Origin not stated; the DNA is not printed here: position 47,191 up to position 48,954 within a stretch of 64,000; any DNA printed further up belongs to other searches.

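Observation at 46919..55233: Kinase-less operon: CheY-like receiver, KaiC-like ATPase and two c-di-GMP enzymes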

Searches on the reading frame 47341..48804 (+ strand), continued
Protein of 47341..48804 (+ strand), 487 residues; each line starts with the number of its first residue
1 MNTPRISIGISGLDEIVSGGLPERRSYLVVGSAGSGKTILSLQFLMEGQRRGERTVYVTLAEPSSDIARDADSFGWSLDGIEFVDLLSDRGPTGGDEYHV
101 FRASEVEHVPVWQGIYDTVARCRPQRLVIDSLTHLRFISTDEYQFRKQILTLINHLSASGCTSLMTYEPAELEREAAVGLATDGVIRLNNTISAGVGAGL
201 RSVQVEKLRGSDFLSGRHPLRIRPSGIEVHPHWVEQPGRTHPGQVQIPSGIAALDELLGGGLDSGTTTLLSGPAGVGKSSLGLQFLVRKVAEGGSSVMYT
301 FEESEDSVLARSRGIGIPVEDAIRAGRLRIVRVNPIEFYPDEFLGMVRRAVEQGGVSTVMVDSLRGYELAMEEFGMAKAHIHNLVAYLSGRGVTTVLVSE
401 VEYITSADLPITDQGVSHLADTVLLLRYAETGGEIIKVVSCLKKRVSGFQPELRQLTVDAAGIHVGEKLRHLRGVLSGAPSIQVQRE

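Call 15: find_encoding_contigs(protein=P0058, flank=10000, max_places=3)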
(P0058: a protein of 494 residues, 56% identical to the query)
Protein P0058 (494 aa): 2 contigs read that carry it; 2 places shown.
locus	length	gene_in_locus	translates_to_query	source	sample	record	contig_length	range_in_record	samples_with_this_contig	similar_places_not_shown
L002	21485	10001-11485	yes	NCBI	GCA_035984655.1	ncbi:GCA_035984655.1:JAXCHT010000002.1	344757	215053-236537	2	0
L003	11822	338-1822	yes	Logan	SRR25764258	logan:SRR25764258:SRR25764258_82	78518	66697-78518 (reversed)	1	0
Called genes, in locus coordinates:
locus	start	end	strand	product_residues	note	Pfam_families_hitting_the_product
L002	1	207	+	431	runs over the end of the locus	PF00463:ICL, PF13714:PEP_mutase, PF00463:ICL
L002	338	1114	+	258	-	PF01547:SBP_bac_1, PF13531:SBP_bac_11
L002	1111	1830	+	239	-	PF00528:BPD_transp_1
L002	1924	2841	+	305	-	PF04378:RsmJ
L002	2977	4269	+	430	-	PF00563:EAL, PF08668:HDOD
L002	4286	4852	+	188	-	PF03449:GreA_GreB_N, PF01272:GreA_GreB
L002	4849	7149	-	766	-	PF13328:HD_4, PF01966:HD, PF04607:RelA_SpoT, PF02824:TGS, PF28438:RelA_RIS, PF13291:ACT_4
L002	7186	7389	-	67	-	PF01192:RNA_pol_Rpb6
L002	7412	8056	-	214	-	PF00625:Guanylate_kin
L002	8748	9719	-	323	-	PF05598:DUF772, PF01609:DDE_Tnp_1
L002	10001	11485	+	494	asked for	PF03796:DnaB_C (faint), PF06745:ATPase, PF23442:DUF7125 (faint), PF13191:AAA_16 (faint), PF13401:AAA_22 (faint), PF06745:ATPase, PF13481:AAA_25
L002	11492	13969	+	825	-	PF00989:PAS, PF08448:PAS_4, PF13188:PAS_8 (faint), PF13426:PAS_9 (weak), PF00990:GGDEF, PF00563:EAL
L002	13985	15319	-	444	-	PF00990:GGDEF (weak), PF00563:EAL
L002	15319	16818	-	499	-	PF11871:DUF3391, PF13487:HD_5, PF01966:HD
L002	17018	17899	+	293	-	PF13622:4HBT_3, PF20789:4HBT_3C, PF02551:Acyl_CoA_thio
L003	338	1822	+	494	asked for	PF03796:DnaB_C (faint), PF06745:ATPase, PF23442:DUF7125 (faint), PF13191:AAA_16 (faint), PF13401:AAA_22 (faint), PF06745:ATPase, PF13481:AAA_25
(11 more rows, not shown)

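Call 16: find_encoding_contigs(protein=P0052, flank=8000, max_places=2)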
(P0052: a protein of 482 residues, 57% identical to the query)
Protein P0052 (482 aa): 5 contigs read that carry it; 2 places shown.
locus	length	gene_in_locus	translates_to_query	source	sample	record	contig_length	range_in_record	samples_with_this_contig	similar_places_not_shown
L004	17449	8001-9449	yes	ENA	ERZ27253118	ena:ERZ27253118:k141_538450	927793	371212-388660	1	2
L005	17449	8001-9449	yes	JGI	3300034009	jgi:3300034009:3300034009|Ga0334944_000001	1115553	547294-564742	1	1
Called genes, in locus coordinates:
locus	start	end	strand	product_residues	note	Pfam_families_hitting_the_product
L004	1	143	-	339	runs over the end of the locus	PF01095:Pectinesterase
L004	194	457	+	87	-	PF00295:Glyco_hydro_28 (weak)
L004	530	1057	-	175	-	-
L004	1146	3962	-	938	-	PF00069:Pkinase, PF01636:APH (faint), PF07714:PK_Tyr_Ser-Thr, PF03109:ABC1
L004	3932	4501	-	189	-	PF07638:Sigma70_ECF, PF08281:Sigma70_r4_2, PF04545:Sigma70_r4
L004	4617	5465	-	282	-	PF00756:Esterase, PF20434:BD-FAE (faint), PF02230:Abhydrolase_2 (faint), PF00326:Peptidase_S9, PF01738:DLH, PF12146:Hydrolase_4 (faint)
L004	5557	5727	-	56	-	-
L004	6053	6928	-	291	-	PF27100:DcsG_N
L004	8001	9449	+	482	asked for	PF03796:DnaB_C (faint), PF06745:ATPase, PF20720:nSTAND3 (faint), PF23442:DUF7125 (faint), PF09848:SLFN-g3_helicase (faint), PF13401:AAA_22 (faint), PF13481:AAA_25 (weak), PF06745:ATPase, +1 more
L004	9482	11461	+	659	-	PF00512:HisKA, PF02518:HATPase_c, PF00072:Response_reg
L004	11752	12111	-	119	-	PF02037:SAP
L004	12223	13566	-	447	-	PF00092:VWA, PF13519:VWA_2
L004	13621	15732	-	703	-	PF00354:Pentaxin (faint), PF13385:Laminin_G_3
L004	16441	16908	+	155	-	PF01575:MaoC_dehydratas, PF13452:FAS1_DH_region (weak)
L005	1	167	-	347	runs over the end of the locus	PF01095:Pectinesterase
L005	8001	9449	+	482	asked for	PF03796:DnaB_C (faint), PF06745:ATPase, PF20720:nSTAND3 (faint), PF23442:DUF7125 (faint), PF09848:SLFN-g3_helicase (faint), PF13401:AAA_22 (faint), PF13481:AAA_25 (weak), PF06745:ATPase, +1 more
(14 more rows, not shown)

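Call 17: find_encoding_contigs(protein=P0094, flank=8000, max_places=2)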
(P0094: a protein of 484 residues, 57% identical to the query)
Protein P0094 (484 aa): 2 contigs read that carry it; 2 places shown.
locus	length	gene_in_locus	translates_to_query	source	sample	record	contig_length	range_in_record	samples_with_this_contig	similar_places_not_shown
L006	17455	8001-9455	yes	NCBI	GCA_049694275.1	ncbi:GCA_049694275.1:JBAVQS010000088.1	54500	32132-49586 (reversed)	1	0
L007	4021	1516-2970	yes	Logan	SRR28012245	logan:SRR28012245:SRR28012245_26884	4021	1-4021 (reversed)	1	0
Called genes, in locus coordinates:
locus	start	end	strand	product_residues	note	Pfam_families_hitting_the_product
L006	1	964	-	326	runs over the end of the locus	-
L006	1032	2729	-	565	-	-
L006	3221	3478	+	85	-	-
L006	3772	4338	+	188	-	-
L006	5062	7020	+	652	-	PF21563:Mcp40H-20_sensor (faint), PF00672:HAMP, PF01590:GAF, PF13185:GAF_2, PF13492:GAF_3, PF07730:HisKA_3, PF13581:HATPase_c_2 (weak), PF02518:HATPase_c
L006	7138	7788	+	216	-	PF00072:Response_reg, PF00196:GerE, PF04545:Sigma70_r4 (weak), PF08281:Sigma70_r4_2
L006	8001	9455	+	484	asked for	PF06745:ATPase, PF13191:AAA_16 (faint), PF23442:DUF7125 (weak), PF13173:AAA_14 (faint), PF13401:AAA_22 (faint), PF13479:AAA_24 (faint), PF13481:AAA_25 (weak), PF06745:ATPase, +1 more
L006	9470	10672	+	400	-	PF07730:HisKA_3, PF13581:HATPase_c_2 (weak), PF02518:HATPase_c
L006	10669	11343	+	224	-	PF00072:Response_reg, PF00196:GerE, PF04545:Sigma70_r4 (weak), PF08281:Sigma70_r4_2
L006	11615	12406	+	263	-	PF11999:Ice_binding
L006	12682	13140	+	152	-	PF02325:CCB3_YggT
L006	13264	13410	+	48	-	-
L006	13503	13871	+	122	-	PF09851:SHOCT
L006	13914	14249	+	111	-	PF12732:YtxH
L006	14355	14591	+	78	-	PF05532:CsbD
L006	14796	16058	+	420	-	PF00781:DAGK_cat, PF19279:YegS_C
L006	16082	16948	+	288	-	PF06724:DUF1206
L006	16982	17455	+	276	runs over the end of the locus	PF01569:PAP2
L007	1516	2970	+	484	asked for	PF06745:ATPase, PF13191:AAA_16 (faint), PF23442:DUF7125 (weak), PF13173:AAA_14 (faint), PF13401:AAA_22 (faint), PF13479:AAA_24 (faint), PF13481:AAA_25 (weak), PF06745:ATPase, +1 more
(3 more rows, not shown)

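Call 18: find_encoding_contigs(protein=P0043, flank=8000, max_places=2)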
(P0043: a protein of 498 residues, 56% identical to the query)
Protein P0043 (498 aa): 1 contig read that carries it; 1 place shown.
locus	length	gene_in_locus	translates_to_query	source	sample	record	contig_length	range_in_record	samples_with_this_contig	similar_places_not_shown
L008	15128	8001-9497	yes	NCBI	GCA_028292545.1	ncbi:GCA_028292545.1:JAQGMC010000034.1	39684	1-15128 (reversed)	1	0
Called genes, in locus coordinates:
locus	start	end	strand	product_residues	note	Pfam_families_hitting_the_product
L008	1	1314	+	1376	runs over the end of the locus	PF01339:CheB_methylest, PF03705:CheR_N, PF01739:CheR, PF13596:PAS_10, PF00989:PAS, PF08448:PAS_4, PF13426:PAS_9, PF00512:HisKA, +3 more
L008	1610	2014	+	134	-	PF00072:Response_reg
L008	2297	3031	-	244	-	PF00027:cNMP_binding (weak), PF13545:HTH_Crp_2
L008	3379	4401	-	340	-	PF00106:adh_short, PF08659:KR, PF13561:adh_short_C2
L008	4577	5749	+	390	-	-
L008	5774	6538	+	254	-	PF00210:Ferritin (weak)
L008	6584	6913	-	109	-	-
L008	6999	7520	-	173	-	PF00571:CBS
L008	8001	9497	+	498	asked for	PF03796:DnaB_C (faint), PF05625:PAXNEB (faint), PF06745:ATPase, PF23442:DUF7125 (faint), PF13191:AAA_16 (faint), PF13401:AAA_22 (faint), PF13481:AAA_25, PF06745:ATPase, +1 more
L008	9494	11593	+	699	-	PF00990:GGDEF, PF00563:EAL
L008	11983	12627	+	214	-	PF00392:GntR (weak), PF07729:FCD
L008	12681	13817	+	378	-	PF13433:Peripla_BP_5, PF13458:Peripla_BP_6, PF01094:ANF_receptor, PF13433:Peripla_BP_5 (weak)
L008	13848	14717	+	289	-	PF02653:BPD_transp_2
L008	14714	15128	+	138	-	PF02653:BPD_transp_2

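Call 30: find_related_loci(query=A2, collection=genome_contigs, flank=7000)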
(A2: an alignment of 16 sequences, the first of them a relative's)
Query A2 (487 aa) in genome_contigs; peptide patterns used: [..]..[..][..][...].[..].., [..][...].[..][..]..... (x = any residue, [..] = any of these).
600 stretches matched a pattern (row limit reached: there are more); 568 encode a relative of the query (tblastn E <= 1e-3); the best 80 are kept; 80 distinct loci.
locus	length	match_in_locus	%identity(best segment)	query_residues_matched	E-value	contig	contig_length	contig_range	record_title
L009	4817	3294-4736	58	4-482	0e+0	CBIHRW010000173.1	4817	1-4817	MAG TPA_asm: uncultured Noviherbaspirillum sp. isolate SRR18156185_binner123_Refined_2 genome assembly, contig: ERZ27336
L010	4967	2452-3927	56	1-482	5e-180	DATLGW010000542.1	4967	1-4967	MAG TPA_asm: Burkholderiaceae bacterium isolate SMAG_U13624 k141_270902, whole genome shotgun sequence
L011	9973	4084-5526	57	5-483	2e-174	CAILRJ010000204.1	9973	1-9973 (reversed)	MAG: uncultured Burkholderiales bacterium isolate LinL2_bin-0412 genome assembly, contig: bin-0412:204/474, whole genome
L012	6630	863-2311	56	2-483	4e-175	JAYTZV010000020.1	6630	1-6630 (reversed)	MAG: Burkholderiales bacterium isolate GFS_6377 GFS_6377_19, whole genome shotgun sequence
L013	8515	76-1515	57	5-483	5e-174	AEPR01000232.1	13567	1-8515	Oxalobacteraceae bacterium IMCC9480 ctg_416, whole genome shotgun sequence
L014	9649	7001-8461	53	1-480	7e-174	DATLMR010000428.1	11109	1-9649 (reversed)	MAG TPA_asm: Blastocatellia bacterium isolate SMAG_U13779 k141_4709723, whole genome shotgun sequence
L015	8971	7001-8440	57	5-481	1e-170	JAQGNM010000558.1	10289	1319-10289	MAG: Massilia sp. isolate RYN_587 scaffold_561496, whole genome shotgun sequence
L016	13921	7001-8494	54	1-484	4e-170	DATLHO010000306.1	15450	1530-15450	MAG TPA_asm: Candidatus Kapaibacterium sp. isolate SMAG_U13642 k141_471641, whole genome shotgun sequence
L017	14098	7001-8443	56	2-480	3e-170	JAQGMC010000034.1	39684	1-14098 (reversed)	MAG: Paucimonas sp. isolate RYN_551 scaffold_3009376, whole genome shotgun sequence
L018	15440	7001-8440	54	5-480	4e-169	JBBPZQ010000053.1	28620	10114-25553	MAG: Anaerolineae bacterium isolate bin.56 bin.56_S5Ck141_533023_length_28620_cov_23.2187, whole genome shotgun sequence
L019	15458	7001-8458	50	1-485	1e-164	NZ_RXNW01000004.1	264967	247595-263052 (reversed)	Legionella longbeachae strain NCTC11477 NCTC11477_contig_4, whole genome shotgun sequence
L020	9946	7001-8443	49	1-481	8e-150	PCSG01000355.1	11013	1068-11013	MAG: Desulfobacterales bacterium CG23_combo_of_CG06-09_8_20_14_all_51_8 CG23_scaffold_4059_c, whole genome shotgun seque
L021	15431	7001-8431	57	5-480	0e+0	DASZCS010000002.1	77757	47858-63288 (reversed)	MAG TPA_asm: Pyrinomonadaceae bacterium isolate SMAG_U6448 k141_324960, whole genome shotgun sequence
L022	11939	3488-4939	45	1-483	3e-142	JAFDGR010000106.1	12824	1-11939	MAG: Deltaproteobacteria bacterium isolate Meg22_1012_Bin_323 Meg22_1012_Bin_323_scaffold_15424, whole genome shotgun se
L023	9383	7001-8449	46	5-486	4e-141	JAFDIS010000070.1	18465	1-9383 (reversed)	MAG: Deltaproteobacteria bacterium isolate Meg22_1618_Bin_163 Meg22_1618_Bin_163_scaffold_3780, whole genome shotgun seq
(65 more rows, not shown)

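Call 77: search_protein_families(library=padloc, proteins=[window:47341-48804:+], max_evalue=0.001)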
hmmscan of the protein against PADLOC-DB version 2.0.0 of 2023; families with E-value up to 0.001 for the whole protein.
window:47341-48804:+ (487 aa): 1 family
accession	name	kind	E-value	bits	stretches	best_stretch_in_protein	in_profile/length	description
PDLC04140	mad8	-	4e-06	24.6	0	16-66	19-68/314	mads_8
